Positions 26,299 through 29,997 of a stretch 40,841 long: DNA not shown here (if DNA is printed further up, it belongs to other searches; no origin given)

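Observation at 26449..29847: A 1132-aa non-catalytic protein with six starch-binding-like repeats, two CBM9-like domains and a T9SS sorting signal lies next to susC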

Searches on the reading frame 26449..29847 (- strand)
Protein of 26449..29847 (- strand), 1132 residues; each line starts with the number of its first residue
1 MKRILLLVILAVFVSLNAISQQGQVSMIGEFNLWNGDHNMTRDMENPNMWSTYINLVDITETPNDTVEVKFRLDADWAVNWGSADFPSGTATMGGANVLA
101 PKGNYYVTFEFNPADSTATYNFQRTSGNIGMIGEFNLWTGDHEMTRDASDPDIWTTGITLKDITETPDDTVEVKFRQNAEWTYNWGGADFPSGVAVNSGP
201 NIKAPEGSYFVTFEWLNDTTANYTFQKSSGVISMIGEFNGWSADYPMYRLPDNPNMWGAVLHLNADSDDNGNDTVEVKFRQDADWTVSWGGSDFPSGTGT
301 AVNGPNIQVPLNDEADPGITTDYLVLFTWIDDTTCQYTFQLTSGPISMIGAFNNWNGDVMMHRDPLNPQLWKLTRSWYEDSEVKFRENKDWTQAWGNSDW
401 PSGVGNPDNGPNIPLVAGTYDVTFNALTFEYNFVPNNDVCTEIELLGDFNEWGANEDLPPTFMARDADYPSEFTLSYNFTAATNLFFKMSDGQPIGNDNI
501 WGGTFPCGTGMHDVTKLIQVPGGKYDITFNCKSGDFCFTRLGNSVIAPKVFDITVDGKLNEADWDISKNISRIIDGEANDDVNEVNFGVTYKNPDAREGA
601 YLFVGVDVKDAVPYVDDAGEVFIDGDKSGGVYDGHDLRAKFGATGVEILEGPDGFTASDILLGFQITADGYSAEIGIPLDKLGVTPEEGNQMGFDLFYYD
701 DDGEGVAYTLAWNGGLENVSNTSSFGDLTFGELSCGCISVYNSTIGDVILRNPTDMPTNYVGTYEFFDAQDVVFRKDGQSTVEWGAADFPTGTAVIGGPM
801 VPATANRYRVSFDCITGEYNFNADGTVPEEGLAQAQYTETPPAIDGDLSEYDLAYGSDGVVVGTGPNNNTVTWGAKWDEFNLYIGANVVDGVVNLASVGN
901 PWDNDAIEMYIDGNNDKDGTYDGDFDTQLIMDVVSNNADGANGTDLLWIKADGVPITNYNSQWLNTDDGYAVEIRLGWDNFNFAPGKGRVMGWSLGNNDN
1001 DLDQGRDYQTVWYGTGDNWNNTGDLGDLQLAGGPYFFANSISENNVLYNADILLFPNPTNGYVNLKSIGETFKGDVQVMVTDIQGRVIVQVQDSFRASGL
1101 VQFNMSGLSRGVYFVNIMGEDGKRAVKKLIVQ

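Call 5: search_protein_families(library=pfam, proteins=[window:26449-29847:-], max_evalue=1)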
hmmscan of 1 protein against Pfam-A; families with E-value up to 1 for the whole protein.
window:26449-29847:- (1132 aa): 6 families
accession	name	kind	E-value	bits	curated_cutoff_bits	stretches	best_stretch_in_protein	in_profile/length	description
PF06452.16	CBM9_1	-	7.6e-30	104.6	23.4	2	868-1032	30-184/185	Carbohydrate family 9 binding domain-like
PF18962.6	Por_Secre_tail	-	6.7e-13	49.2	27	1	1054-1131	1-75/75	Secretion system C-terminal sorting domain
PF02922.24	CBM_48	-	1.6e-06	28.8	22.4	1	24-76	24-71/83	Carbohydrate-binding module 48 (Isoamylase N-terminal domain)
PF10309.14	NCBP3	-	0.0015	18.7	28.9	1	211-228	33-50/59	Nuclear cap-binding protein subunit 3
PF11589.14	DUF3244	-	0.0055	17.1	25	1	1074-1122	40-88/96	Domain of unknown function (DUF3244)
PF24239.1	DUF7447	-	0.069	13.8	24.1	0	203-241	37-78/89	Family of unknown function (DUF7447)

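Call 7: search_solved_structures(query=window:26449-29847:-, max_evalue=1, show_alignments=3)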
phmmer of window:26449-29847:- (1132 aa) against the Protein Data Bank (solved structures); distinct sequences matched with E-value up to 1: 2.
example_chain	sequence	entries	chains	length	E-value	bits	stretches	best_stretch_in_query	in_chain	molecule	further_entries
1i82_A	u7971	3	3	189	1.6e-11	46.1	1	841-1030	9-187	ENDO-1,4-BETA-XYLANASE A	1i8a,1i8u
8glk_D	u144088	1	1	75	0.082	13.9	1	1051-1131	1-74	Endonuclease I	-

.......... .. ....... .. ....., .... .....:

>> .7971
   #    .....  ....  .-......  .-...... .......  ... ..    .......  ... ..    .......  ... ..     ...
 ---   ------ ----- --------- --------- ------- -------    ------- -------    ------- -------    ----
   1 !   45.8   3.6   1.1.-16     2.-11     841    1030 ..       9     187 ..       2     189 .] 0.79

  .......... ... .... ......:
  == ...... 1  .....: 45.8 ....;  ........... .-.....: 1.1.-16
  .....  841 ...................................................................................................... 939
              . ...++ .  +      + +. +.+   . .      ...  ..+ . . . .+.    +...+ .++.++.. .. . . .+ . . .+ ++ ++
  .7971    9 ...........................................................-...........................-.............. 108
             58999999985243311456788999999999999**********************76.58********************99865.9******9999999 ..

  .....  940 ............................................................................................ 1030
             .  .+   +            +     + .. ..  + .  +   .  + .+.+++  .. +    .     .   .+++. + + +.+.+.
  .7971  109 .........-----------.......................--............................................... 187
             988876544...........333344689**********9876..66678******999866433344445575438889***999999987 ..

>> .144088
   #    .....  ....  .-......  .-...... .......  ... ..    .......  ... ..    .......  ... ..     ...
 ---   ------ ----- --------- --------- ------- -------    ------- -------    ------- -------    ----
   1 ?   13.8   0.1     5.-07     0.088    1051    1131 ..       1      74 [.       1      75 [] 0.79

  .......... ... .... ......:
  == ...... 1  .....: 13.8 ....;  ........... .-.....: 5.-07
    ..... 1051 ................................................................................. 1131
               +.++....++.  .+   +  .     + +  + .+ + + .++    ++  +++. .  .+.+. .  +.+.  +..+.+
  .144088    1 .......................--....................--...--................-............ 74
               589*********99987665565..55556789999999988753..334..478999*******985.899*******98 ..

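Call 8: search_protein_families(library=ncbifam, proteins=[window:26449-29847:-], max_evalue=1)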
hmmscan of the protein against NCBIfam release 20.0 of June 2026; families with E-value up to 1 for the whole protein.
window:26449-29847:- (1132 aa): 5 families
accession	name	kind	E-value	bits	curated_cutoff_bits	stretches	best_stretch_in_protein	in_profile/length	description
TIGR04183.1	Por_Secre_tail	domain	1.4e-11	44.2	23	1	1054-1132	1-72/72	T9SS type A sorting domain-containing protein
NF003811.1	PRK05402.1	equivalog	0.0089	14.6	741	1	24-57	42-75/619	1,4-alpha-glucan branching protein GlgB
TIGR01515.1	branching_enzym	equivalog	0.059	11.9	463.95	0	24-57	41-74/607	1,4-alpha-glucan branching enzyme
NF041701.1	Shig_StxB_2o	equivalog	0.16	12.2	204.5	0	1-59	1-57/87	Shiga toxin Stx2o subunit B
NF033660.0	Shiga_Stx2B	exception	0.33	11.1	165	1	1-58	1-56/87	Shiga toxin Stx2 subunit B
